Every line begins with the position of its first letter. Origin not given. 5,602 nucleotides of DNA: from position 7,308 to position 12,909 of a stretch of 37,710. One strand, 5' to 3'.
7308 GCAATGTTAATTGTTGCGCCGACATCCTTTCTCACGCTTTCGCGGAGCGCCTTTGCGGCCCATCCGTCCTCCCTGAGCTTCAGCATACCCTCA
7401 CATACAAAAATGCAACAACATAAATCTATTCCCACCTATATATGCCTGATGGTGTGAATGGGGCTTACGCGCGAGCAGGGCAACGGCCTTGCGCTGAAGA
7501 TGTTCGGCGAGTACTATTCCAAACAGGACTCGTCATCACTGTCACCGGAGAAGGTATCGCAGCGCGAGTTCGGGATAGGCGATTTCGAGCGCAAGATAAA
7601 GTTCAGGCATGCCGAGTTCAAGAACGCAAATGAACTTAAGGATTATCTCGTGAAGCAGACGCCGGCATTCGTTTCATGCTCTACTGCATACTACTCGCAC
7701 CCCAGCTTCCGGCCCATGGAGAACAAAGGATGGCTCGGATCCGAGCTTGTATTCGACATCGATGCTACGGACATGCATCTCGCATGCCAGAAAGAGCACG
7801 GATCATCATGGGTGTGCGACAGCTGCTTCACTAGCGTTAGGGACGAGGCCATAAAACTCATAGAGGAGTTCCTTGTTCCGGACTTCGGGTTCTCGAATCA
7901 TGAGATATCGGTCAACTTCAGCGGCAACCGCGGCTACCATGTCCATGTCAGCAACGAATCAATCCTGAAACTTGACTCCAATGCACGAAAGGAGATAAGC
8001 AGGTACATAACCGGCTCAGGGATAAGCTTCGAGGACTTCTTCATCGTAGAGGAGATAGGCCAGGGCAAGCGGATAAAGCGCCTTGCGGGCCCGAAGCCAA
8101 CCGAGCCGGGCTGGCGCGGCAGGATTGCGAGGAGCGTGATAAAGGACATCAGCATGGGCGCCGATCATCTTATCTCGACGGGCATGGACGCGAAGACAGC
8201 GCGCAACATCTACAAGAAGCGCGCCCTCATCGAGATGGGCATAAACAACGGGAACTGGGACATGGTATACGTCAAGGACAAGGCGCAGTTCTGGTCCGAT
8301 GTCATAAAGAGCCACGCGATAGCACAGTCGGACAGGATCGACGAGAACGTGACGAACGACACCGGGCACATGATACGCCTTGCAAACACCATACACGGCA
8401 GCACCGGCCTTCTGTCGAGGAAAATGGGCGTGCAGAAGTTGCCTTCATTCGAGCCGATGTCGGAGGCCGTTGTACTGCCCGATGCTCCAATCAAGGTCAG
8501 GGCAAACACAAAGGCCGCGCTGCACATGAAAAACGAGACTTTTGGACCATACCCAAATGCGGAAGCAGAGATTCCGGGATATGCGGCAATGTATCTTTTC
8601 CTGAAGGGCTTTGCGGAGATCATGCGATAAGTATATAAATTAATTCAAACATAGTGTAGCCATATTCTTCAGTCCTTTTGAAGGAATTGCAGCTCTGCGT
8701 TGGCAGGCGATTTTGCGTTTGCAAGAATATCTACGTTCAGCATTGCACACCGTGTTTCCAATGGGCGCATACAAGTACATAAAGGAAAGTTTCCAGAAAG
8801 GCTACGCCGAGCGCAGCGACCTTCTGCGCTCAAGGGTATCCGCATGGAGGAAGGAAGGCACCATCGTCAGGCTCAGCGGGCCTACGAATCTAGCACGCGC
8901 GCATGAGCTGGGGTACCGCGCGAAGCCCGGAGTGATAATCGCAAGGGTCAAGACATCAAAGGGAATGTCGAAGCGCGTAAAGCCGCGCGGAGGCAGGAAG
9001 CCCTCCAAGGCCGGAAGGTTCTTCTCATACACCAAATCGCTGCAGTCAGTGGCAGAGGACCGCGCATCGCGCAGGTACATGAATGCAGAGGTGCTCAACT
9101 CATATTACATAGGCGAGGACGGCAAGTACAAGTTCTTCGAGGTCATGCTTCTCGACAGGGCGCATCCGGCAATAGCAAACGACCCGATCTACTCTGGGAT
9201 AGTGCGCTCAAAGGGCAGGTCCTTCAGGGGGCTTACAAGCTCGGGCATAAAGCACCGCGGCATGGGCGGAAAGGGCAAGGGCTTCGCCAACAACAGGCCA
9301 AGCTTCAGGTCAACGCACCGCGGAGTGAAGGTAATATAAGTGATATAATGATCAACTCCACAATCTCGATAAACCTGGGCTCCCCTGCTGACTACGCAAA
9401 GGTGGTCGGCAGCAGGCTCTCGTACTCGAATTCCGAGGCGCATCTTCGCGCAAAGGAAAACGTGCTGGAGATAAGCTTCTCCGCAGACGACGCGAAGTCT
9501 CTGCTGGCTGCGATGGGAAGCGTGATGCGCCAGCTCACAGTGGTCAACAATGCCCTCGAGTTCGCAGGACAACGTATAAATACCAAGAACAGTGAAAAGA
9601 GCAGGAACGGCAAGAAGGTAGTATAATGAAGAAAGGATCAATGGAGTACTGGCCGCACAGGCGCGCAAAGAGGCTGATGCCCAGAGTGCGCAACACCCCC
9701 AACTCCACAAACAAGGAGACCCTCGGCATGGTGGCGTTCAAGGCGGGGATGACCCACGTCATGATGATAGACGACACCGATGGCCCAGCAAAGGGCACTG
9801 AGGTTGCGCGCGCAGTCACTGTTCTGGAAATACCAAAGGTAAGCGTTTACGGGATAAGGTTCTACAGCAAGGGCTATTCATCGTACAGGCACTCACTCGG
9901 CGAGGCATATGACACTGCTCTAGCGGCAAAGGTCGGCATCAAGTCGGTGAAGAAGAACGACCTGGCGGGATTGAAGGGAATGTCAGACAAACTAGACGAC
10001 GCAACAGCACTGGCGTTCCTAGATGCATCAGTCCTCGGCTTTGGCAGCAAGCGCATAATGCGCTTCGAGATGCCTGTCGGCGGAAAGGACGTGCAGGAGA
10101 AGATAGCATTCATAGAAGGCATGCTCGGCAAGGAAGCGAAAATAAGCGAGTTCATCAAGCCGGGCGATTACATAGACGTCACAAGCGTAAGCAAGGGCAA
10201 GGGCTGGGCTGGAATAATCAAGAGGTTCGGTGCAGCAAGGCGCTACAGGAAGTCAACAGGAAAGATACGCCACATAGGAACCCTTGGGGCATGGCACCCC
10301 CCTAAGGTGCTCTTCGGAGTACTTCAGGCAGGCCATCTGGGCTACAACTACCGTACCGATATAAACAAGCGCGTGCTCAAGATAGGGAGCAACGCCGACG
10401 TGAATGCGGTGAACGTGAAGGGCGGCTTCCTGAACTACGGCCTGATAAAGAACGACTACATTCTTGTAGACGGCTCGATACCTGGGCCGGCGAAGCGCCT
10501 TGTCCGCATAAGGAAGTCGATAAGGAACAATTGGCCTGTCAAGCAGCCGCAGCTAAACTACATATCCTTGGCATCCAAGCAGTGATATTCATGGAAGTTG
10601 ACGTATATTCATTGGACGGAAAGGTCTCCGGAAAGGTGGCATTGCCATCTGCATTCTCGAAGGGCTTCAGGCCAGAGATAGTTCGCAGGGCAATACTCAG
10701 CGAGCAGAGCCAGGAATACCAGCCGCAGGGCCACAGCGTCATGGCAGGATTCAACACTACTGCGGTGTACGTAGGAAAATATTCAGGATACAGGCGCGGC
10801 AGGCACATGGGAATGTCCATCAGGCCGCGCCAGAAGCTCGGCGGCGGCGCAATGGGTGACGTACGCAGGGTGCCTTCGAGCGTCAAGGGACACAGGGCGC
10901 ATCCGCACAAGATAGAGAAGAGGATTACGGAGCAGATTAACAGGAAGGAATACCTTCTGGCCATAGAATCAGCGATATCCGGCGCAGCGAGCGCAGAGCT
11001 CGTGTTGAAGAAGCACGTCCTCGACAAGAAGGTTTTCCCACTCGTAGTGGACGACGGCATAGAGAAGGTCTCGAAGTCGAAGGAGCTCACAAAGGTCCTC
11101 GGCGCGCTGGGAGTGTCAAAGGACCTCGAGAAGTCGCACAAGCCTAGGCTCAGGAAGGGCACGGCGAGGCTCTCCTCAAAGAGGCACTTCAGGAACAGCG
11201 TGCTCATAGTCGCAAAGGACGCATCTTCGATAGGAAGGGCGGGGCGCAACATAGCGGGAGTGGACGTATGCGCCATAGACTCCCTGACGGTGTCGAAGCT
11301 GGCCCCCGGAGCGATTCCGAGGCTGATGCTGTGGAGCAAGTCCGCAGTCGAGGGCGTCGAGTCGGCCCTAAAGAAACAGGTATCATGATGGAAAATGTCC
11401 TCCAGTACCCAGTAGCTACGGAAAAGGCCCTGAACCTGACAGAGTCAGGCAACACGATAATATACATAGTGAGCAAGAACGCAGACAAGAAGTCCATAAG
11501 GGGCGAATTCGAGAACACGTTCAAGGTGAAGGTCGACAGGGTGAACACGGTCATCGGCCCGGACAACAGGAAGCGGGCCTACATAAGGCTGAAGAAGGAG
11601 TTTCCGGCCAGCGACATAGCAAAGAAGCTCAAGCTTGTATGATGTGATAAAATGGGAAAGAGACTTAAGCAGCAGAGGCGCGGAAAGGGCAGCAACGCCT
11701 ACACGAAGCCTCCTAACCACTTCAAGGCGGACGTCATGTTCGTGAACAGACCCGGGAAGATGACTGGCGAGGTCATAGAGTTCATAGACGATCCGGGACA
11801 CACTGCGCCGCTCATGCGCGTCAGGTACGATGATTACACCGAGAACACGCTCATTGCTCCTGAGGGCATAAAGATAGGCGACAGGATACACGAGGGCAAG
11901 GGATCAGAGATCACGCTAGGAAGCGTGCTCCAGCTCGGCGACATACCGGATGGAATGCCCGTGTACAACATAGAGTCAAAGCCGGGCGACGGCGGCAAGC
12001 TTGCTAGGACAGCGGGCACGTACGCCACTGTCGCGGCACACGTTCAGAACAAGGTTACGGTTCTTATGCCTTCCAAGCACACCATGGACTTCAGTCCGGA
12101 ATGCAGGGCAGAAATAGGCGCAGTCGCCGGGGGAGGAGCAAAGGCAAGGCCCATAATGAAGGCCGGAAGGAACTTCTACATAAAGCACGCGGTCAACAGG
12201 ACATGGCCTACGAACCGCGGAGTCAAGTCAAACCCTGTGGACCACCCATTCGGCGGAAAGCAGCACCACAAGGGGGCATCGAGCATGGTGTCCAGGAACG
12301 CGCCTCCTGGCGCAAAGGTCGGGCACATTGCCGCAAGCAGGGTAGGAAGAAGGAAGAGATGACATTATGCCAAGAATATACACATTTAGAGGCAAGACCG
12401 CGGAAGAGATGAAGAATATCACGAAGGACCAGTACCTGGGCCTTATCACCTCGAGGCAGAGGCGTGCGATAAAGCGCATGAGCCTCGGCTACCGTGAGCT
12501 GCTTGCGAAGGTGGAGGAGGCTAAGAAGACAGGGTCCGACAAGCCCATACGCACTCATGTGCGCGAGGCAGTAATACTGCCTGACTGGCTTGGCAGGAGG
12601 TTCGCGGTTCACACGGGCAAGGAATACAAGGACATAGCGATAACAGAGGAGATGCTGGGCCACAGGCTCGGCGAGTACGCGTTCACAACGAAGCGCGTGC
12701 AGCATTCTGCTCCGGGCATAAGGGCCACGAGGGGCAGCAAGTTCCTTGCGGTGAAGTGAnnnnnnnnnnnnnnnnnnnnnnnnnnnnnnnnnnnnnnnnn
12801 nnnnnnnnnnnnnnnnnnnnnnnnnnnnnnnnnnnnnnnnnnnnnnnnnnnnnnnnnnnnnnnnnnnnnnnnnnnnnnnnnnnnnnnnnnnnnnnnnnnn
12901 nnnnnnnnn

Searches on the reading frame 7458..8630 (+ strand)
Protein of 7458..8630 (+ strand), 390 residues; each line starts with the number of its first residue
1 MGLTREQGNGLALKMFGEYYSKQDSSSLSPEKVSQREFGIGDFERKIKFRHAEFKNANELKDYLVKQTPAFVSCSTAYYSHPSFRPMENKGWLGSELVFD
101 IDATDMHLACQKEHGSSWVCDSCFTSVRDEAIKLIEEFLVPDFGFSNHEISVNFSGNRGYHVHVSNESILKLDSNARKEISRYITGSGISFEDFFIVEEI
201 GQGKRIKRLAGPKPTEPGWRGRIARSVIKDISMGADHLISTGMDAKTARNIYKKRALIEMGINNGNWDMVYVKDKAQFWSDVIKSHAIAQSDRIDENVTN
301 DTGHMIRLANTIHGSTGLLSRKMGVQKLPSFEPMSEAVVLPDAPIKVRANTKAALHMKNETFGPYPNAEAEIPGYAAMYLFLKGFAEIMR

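Call 7: search_protein_families(library=pfam, proteins=[window:7458-8630:+], max_evalue=0.001)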
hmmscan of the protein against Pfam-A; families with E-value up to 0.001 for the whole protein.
window:7458-8630:+ (390 aa): 1 family
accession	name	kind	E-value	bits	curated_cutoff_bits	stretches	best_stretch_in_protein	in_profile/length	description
PF01896.25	DNA_primase_S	-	5.1e-18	66.4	26.8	1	99-323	1-161/163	DNA primase small subunit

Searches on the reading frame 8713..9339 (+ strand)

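Call 7: search_protein_families(library=pfam, proteins=[window:8713-9339:+], max_evalue=0.001)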
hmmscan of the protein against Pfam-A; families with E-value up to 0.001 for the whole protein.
window:8713-9339:+ (208 aa): 1 family
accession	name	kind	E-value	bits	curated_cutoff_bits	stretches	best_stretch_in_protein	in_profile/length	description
PF00827.22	Ribosomal_L15e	-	5.4e-56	189.7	27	1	18-200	1-190/191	Ribosomal L15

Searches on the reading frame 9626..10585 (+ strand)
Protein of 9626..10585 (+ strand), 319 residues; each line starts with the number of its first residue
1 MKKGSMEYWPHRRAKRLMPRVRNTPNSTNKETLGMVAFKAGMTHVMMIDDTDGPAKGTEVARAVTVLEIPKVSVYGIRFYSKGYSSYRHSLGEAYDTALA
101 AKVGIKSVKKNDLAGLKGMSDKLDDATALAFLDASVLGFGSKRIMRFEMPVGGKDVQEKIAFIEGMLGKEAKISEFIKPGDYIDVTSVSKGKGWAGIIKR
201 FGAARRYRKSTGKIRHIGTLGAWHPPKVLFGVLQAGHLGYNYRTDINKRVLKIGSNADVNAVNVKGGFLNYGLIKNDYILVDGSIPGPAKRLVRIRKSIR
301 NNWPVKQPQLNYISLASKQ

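Call 7: search_protein_families(library=pfam, proteins=[window:9626-10585:+], max_evalue=0.001)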
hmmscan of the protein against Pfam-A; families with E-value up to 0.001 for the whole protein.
window:9626-10585:+ (319 aa): 1 family
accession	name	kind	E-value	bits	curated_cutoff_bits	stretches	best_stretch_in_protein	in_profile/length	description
PF00297.29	Ribosomal_L3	-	8.8e-53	180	22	2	147-318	182-367/369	Ribosomal protein L3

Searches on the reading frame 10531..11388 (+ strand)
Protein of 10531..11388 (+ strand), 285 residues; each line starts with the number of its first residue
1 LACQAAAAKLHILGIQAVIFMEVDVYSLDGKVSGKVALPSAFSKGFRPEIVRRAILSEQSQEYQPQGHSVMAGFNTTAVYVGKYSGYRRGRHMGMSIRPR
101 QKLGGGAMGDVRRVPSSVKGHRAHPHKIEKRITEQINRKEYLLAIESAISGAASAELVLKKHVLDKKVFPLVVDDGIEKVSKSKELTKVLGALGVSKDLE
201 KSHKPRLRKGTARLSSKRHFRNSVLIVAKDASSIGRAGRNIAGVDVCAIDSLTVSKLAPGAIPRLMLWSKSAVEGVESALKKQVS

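Call 8: search_protein_families(library=pfam, proteins=[window:10531-11388:+], max_evalue=0.001)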
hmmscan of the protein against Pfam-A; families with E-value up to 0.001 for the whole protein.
window:10531-11388:+ (285 aa): 1 family
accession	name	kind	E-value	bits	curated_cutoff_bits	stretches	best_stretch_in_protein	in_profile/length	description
PF00573.27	Ribosomal_L4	-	6.3e-25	88.4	25.8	1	37-277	2-188/190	Ribosomal protein L4/L1 family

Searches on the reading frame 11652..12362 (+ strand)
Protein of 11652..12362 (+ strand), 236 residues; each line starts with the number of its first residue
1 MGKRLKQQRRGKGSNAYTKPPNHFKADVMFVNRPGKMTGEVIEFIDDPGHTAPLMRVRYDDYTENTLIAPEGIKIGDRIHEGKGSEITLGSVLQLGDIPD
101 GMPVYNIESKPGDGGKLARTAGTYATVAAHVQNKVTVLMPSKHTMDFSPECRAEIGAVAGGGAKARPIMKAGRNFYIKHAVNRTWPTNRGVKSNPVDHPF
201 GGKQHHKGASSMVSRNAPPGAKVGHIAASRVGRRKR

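Call 8: search_protein_families(library=pfam, proteins=[window:11652-12362:+], max_evalue=0.001)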
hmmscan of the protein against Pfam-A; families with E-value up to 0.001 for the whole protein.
window:11652-12362:+ (236 aa): 1 family
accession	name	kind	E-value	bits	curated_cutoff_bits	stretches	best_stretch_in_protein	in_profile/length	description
PF03947.24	Ribosomal_L2_C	-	3.6e-38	130.9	33.7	1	89-215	2-118/126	Ribosomal Proteins L2, C-terminal domain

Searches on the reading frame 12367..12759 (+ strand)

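Call 8: search_protein_families(library=pfam, proteins=[window:12367-12759:+], max_evalue=0.001)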
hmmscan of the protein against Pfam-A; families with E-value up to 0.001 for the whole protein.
window:12367-12759:+ (130 aa): 1 family
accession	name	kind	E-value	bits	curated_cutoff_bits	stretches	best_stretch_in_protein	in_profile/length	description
PF00203.26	Ribosomal_S19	-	1.3e-24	86.2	27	1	34-113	2-81/81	Ribosomal protein S19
